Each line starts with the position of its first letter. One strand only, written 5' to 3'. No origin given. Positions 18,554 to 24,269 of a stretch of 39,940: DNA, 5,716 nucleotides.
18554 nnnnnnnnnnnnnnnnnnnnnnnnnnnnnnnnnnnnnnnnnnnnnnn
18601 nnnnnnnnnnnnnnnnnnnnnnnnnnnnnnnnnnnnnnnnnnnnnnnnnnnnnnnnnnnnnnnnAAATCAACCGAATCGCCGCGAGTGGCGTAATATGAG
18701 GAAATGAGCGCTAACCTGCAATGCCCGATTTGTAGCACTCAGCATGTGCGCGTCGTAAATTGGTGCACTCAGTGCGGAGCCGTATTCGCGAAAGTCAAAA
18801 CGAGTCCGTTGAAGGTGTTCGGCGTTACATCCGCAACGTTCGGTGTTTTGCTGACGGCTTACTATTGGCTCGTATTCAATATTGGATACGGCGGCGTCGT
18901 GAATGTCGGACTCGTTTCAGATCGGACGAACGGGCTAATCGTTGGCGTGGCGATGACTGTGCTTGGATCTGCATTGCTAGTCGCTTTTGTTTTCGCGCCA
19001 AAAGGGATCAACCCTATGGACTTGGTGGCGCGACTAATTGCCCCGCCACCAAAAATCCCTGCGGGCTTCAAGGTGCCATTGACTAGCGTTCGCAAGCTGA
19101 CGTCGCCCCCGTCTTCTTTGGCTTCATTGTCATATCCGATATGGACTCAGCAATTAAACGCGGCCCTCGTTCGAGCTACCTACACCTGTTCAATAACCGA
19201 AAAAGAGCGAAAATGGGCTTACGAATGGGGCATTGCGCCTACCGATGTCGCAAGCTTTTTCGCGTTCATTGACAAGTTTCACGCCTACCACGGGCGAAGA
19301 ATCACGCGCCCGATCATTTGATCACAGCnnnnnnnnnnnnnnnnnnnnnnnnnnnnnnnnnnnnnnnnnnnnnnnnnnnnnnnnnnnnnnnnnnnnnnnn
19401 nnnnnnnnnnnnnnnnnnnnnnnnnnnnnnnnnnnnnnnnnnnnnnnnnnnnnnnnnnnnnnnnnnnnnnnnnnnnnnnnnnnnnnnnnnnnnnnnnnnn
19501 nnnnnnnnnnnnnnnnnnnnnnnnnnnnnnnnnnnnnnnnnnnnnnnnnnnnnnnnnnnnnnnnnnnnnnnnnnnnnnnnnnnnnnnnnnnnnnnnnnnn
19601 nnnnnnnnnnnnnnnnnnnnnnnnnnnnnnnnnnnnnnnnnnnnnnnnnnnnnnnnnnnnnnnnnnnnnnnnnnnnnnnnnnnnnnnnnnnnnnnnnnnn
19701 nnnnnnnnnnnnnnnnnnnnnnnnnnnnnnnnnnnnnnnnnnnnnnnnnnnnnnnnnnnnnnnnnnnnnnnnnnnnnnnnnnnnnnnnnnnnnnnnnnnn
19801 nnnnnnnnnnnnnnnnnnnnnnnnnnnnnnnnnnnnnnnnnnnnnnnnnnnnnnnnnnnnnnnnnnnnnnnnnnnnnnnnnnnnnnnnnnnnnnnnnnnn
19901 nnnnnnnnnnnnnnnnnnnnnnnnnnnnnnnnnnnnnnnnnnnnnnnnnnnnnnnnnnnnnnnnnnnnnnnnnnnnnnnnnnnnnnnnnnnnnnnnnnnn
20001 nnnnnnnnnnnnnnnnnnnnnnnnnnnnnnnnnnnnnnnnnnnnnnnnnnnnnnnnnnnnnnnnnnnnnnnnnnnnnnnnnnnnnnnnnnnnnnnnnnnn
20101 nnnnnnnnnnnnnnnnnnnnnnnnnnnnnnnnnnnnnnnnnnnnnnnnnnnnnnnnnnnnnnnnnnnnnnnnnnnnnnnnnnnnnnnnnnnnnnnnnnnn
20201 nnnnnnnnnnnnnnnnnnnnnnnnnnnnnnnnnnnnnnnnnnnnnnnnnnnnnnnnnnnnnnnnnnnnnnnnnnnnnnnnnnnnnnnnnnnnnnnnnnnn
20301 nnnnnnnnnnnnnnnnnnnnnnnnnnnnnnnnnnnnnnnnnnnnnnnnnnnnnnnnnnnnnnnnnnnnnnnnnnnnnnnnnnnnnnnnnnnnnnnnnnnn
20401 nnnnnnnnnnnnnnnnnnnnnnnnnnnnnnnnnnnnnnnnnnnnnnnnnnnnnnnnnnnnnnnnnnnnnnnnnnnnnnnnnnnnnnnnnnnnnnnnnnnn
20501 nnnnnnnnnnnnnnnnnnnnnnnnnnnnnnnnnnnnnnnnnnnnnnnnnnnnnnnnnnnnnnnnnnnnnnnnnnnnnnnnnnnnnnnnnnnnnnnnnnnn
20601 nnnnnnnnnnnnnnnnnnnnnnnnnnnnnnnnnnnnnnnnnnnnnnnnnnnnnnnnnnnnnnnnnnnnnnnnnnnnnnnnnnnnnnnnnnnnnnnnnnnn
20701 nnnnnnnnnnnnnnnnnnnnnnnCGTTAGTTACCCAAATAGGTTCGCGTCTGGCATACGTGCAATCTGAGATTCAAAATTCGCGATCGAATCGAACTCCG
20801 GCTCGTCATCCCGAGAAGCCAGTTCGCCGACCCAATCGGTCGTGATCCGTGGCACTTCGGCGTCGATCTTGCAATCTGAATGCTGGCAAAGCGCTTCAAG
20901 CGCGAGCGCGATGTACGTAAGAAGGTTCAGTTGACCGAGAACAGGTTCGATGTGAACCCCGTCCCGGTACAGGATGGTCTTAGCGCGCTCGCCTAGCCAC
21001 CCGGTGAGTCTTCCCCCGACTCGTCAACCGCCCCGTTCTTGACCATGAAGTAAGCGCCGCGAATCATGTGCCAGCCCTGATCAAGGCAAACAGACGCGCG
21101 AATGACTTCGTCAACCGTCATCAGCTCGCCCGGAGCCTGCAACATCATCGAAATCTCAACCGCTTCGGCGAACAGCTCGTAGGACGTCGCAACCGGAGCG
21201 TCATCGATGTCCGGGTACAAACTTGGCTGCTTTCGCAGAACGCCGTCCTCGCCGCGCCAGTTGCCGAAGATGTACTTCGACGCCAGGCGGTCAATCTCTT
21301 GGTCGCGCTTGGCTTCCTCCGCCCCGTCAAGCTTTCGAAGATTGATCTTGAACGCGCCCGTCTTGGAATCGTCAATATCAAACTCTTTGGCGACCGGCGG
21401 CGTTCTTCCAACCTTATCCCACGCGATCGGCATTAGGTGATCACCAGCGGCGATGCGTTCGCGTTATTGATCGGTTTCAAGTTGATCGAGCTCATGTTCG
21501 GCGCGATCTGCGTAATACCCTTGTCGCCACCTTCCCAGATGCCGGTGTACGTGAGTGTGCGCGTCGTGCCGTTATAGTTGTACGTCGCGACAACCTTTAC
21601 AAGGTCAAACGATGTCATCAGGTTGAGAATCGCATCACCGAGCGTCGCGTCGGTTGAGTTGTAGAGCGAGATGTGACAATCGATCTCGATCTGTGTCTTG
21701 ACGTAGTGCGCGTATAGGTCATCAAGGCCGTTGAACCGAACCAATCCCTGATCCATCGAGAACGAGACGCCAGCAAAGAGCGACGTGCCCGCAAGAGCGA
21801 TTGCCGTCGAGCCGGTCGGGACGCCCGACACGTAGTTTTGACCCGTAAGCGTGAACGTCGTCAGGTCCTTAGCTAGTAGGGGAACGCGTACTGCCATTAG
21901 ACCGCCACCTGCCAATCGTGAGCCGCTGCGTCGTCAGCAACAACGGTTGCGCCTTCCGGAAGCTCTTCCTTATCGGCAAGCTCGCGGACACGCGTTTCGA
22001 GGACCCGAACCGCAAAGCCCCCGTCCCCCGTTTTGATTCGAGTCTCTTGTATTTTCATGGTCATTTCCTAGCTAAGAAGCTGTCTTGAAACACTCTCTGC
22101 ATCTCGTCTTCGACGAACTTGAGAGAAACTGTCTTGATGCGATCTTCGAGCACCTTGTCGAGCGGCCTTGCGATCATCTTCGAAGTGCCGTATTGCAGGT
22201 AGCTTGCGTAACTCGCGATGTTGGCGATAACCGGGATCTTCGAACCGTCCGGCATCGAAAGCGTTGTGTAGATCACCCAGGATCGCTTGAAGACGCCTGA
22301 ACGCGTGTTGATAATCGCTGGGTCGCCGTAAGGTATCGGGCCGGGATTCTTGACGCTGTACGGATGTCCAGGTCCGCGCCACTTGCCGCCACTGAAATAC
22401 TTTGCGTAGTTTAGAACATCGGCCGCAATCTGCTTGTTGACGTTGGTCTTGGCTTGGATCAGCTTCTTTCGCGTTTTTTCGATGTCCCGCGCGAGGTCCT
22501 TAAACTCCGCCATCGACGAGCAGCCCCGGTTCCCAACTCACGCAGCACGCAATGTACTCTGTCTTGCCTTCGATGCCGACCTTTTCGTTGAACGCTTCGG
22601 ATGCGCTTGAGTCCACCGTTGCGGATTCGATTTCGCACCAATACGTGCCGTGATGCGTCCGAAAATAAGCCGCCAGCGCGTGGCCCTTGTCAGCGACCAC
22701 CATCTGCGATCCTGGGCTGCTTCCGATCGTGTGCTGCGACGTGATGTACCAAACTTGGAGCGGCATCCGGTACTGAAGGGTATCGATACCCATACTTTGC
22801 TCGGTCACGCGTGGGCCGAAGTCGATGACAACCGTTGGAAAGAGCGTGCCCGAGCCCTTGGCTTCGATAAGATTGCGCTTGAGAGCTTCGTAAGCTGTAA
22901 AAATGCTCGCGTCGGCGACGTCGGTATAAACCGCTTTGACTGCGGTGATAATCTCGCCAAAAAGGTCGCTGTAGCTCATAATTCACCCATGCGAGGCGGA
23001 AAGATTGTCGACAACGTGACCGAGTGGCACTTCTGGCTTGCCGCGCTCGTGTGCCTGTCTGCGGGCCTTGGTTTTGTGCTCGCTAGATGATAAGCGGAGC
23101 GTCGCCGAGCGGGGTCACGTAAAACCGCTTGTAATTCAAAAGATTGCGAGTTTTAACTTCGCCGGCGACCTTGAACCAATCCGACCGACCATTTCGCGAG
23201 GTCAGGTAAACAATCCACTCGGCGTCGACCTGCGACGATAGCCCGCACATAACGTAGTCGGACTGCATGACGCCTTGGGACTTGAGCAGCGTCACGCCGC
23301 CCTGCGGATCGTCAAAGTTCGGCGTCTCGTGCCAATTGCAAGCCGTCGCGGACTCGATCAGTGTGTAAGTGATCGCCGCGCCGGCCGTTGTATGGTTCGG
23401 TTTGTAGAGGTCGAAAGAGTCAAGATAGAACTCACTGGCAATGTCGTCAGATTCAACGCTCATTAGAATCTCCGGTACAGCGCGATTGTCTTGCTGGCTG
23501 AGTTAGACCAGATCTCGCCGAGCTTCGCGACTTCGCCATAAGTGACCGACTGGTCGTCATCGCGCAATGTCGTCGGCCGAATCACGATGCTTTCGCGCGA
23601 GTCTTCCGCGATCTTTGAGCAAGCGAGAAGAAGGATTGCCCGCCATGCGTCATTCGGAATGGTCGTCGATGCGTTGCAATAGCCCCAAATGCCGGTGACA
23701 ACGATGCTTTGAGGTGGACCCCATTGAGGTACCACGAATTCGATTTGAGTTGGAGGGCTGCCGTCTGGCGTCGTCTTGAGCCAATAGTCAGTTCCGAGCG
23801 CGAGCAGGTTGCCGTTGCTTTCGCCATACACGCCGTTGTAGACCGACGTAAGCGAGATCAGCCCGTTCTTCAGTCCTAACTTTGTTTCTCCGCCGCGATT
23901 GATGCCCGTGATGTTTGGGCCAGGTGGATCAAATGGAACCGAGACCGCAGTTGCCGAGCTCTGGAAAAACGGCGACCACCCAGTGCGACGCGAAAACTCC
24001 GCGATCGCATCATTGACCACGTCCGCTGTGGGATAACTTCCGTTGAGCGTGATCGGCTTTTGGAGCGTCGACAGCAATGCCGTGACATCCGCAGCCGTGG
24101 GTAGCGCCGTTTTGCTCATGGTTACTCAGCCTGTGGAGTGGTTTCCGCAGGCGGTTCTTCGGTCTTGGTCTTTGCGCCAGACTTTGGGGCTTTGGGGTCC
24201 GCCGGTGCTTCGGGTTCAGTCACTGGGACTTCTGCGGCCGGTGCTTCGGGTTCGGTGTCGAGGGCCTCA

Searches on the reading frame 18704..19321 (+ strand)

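Call 28: search_protein_families(library=pfam, proteins=[window:18704-19321:+], max_evalue=0.1)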
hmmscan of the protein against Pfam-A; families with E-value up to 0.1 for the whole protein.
window:18704-19321:+ (205 aa): 1 family
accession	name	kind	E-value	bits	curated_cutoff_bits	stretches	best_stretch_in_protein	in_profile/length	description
PF15801.11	zf-C6H2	-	0.05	14.2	30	1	4-23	12-31/47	zf-MYND-like zinc finger, mRNA-binding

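Call 52: search_protein_families(library=ncbifam, proteins=[window:18704-19321:+], max_evalue=1)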
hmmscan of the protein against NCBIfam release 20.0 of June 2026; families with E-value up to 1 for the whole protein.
window:18704-19321:+ (205 aa): 0 families

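Call 104: search_protein_families(library=phrogs, proteins=[window:18704-19321:+], max_evalue=0.01)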
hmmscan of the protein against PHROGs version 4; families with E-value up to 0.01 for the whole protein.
window:18704-19321:+ (205 aa): 0 families

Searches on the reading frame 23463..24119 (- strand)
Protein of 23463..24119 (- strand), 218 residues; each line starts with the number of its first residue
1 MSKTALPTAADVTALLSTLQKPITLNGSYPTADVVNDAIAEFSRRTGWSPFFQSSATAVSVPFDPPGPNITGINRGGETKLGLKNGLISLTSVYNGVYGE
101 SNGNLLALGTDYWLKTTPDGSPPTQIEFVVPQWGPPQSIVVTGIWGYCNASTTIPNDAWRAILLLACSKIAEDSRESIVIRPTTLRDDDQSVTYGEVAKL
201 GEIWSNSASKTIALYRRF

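Call 104: search_protein_families(library=phrogs, proteins=[window:23463-24119:-], max_evalue=0.01)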
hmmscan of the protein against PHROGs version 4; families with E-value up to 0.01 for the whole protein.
window:23463-24119:- (218 aa): 1 family
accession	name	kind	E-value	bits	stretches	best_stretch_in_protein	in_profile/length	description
phrog_442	-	connector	6.8e-06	26.6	1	75-217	140-262/270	head-tail adaptor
